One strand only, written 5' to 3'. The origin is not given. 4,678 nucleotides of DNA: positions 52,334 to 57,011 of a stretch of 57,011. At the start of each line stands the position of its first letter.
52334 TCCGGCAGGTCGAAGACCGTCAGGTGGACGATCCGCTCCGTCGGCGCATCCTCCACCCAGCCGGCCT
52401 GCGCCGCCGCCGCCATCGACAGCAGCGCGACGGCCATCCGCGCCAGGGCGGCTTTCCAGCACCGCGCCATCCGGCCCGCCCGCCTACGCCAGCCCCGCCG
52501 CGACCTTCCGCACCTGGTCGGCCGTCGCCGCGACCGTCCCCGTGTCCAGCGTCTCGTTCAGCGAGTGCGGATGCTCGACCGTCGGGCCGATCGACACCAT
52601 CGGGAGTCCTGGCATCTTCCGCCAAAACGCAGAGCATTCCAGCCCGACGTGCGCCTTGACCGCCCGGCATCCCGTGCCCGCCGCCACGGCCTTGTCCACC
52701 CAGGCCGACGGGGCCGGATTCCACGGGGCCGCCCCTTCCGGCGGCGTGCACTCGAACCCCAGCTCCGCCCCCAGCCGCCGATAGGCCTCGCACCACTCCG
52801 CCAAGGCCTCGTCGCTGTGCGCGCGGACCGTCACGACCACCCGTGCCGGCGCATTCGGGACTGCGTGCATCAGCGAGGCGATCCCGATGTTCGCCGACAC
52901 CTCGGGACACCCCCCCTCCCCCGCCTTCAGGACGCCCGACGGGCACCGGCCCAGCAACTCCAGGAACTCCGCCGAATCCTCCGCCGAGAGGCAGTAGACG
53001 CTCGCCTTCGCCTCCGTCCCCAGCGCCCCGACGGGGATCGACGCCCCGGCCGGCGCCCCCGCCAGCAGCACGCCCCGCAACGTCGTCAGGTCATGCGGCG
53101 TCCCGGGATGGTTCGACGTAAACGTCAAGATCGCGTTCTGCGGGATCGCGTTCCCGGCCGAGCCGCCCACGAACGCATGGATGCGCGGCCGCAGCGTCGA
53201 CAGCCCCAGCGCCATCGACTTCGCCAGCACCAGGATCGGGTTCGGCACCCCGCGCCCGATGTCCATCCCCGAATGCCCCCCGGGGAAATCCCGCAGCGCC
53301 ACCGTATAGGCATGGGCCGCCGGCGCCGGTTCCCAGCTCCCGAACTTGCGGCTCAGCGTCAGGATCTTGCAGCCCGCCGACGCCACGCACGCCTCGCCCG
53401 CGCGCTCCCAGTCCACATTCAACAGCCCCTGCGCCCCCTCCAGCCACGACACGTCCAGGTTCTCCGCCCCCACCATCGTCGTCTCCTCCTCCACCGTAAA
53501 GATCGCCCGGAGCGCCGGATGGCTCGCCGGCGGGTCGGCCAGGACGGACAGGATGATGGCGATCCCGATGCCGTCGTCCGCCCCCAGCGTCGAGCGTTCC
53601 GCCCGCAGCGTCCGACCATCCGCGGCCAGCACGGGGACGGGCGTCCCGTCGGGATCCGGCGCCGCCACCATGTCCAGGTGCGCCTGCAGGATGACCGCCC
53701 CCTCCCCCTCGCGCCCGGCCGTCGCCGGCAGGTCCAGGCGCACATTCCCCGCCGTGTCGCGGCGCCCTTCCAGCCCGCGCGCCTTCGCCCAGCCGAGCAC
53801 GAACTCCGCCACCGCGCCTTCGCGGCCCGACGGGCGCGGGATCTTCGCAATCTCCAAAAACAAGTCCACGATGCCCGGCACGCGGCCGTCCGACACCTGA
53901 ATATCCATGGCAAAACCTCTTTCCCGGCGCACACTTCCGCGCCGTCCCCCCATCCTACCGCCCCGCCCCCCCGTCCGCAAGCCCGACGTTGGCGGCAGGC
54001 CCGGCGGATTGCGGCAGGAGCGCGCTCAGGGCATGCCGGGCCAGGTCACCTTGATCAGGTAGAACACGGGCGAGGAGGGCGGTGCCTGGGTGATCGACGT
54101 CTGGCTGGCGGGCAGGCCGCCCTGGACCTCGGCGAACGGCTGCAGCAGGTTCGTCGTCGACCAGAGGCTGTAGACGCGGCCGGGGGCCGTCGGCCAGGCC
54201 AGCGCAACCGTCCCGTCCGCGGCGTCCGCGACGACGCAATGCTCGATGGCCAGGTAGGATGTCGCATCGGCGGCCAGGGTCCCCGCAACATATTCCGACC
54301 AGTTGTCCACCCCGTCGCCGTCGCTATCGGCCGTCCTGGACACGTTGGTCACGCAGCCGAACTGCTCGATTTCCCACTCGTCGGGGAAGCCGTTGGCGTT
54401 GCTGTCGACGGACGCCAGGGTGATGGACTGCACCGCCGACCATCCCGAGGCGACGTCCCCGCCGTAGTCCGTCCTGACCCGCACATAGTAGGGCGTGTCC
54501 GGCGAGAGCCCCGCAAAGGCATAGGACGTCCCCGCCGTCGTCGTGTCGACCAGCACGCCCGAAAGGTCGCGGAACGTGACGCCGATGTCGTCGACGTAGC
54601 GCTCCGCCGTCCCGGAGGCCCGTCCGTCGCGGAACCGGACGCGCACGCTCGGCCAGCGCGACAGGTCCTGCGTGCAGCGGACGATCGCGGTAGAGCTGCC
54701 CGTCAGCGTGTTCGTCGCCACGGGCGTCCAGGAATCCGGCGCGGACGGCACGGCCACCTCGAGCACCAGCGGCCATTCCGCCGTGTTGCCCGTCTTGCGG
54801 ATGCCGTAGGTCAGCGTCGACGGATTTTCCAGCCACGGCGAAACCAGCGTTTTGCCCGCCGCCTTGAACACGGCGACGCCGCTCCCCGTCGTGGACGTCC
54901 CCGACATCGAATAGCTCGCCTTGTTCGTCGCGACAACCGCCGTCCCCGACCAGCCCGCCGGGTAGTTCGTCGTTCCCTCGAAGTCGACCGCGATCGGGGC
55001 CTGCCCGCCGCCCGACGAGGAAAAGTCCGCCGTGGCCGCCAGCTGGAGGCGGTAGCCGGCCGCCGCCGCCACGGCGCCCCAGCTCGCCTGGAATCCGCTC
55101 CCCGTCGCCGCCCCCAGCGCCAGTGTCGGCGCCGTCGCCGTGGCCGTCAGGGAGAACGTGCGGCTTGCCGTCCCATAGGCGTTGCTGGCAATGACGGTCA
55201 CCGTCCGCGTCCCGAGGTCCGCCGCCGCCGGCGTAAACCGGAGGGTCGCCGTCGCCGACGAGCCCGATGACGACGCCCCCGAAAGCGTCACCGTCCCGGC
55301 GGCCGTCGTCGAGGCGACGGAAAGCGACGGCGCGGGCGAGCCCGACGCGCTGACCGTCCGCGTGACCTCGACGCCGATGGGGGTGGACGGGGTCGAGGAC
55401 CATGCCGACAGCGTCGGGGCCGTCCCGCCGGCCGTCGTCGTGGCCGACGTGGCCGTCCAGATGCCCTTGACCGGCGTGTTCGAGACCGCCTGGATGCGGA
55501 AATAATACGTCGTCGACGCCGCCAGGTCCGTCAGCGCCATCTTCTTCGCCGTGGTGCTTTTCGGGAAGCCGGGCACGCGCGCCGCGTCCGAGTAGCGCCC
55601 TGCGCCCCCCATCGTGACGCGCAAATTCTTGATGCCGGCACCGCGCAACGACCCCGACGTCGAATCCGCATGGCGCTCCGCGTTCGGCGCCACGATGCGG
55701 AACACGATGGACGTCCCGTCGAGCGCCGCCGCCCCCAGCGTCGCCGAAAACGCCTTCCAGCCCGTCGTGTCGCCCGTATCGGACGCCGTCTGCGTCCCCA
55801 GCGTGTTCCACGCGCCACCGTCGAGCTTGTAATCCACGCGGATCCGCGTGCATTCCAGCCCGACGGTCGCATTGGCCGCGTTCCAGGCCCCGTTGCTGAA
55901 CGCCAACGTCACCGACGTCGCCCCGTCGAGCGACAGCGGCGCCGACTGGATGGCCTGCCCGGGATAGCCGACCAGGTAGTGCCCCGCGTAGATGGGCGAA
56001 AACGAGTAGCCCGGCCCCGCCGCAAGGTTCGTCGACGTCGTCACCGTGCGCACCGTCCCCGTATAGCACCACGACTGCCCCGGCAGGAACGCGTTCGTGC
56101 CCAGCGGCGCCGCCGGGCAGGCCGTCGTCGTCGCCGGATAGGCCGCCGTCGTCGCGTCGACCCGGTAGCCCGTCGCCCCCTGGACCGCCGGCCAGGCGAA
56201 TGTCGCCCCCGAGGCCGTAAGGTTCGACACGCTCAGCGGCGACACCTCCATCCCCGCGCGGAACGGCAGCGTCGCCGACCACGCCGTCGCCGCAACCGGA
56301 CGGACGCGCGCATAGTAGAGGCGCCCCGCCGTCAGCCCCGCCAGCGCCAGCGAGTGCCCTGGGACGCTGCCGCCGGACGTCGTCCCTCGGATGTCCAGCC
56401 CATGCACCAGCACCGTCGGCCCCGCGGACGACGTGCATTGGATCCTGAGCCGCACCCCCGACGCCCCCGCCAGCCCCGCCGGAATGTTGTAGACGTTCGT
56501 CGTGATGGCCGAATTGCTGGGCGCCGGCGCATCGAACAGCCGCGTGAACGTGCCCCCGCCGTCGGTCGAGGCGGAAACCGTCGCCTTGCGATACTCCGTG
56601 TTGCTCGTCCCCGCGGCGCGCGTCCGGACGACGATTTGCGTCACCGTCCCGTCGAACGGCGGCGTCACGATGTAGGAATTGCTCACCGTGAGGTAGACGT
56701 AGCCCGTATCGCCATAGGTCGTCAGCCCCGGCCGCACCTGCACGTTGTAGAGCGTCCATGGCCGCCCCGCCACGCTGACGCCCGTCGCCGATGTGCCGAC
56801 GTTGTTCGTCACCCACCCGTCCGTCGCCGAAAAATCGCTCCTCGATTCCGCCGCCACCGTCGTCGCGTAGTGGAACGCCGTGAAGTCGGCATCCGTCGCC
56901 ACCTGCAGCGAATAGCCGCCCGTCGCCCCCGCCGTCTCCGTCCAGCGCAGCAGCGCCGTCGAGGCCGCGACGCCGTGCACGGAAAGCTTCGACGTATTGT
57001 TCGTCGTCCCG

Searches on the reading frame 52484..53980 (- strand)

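Call 9: search_protein_families(library=pfam, proteins=[window:52484-53980:-], max_evalue=0.001)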
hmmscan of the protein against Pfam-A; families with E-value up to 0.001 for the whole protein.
window:52484-53980:- (498 aa): 1 family
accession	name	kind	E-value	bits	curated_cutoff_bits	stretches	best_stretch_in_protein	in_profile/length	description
PF04389.22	Peptidase_M28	-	0.00034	20.8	21.3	1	88-190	10-93/193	Peptidase family M28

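Call 70: search_protein_families(library=ncbifam, proteins=[window:52484-53980:-], max_evalue=0.001)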
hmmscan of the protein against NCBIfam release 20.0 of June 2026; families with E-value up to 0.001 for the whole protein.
window:52484-53980:- (498 aa): 6 families
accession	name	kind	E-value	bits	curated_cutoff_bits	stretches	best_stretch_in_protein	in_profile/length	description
TIGR01893.1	aa-his-dipept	subfamily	1.1e-70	238.7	343.75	1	37-492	6-472/478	beta-Ala-His dipeptidase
NF011600.0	PRK15026.1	equivalog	2e-51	175.3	991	1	37-483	12-468/485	cytosol nonspecific dipeptidase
TIGR01883.1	PepT-like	hypoth_equivalog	1e-08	34.6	274.25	1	37-186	2-154/361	peptidase T-like protein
NF003367.0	PRK04443.1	equivalog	3.1e-05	23.5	363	1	38-107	10-74/349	[LysW]-lysine hydrolase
NF003976.0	PRK05469.1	subfamily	0.00055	18.9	255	1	120-196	132-204/409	tripeptide aminopeptidase PepT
TIGR01892.1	AcOrn-deacetyl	equivalog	0.00091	18.4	297.7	0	56-175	19-141/365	acetylornithine deacetylase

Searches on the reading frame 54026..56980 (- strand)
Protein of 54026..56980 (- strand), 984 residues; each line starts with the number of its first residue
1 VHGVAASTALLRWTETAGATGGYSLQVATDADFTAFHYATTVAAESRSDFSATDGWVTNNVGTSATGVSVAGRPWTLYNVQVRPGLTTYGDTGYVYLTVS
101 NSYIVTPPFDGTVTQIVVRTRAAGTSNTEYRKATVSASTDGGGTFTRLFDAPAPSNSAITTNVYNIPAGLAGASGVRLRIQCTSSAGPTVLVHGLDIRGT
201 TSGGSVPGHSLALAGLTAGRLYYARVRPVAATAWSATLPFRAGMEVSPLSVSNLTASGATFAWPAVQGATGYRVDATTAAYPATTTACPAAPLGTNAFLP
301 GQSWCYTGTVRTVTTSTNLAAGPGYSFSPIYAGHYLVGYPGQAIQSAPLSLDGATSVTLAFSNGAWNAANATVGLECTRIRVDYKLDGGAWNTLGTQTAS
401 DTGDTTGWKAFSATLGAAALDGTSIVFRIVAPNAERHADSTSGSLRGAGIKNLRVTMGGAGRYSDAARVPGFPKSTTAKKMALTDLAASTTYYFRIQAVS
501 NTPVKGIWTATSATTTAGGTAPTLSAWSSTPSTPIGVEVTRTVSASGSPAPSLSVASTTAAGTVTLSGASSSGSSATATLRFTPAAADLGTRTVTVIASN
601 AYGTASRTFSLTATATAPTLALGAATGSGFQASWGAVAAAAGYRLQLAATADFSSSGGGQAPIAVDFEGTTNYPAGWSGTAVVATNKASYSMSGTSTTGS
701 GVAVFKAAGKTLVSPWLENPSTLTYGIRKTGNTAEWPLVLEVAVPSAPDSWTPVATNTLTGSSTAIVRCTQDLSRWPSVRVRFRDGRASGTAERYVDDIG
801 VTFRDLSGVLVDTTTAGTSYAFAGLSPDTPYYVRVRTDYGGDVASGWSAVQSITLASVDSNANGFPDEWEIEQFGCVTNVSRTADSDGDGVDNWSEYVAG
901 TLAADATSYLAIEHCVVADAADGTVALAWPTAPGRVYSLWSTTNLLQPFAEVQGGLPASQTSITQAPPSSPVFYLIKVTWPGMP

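Call 9: search_protein_families(library=pfam, proteins=[window:54026-56980:-], max_evalue=0.001)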
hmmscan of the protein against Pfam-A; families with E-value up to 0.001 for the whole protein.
window:54026-56980:- (984 aa): 4 families
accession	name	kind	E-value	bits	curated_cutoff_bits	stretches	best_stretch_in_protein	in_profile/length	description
PF00041.27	fn3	-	4.1e-14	53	25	0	475-502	46-72/84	Fibronectin type III domain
PF16656.11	Pur_ac_phosph_N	-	2.7e-07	31.5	30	0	800-854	55-92/93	Purple acid Phosphatase, N-terminal domain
PF25788.1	Ig_Rha78A_N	-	5.2e-05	23.9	27.4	0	808-855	54-101/105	Rha78A-like, N-terminal immunoglobulin domain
PF16655.11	PhoD_N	-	0.00031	21.7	30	0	475-502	55-82/90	PhoD-like phosphatase, N-terminal domain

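Call 70: search_protein_families(library=ncbifam, proteins=[window:54026-56980:-], max_evalue=0.001)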
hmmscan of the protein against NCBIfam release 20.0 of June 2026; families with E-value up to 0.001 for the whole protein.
window:54026-56980:- (984 aa): 0 families
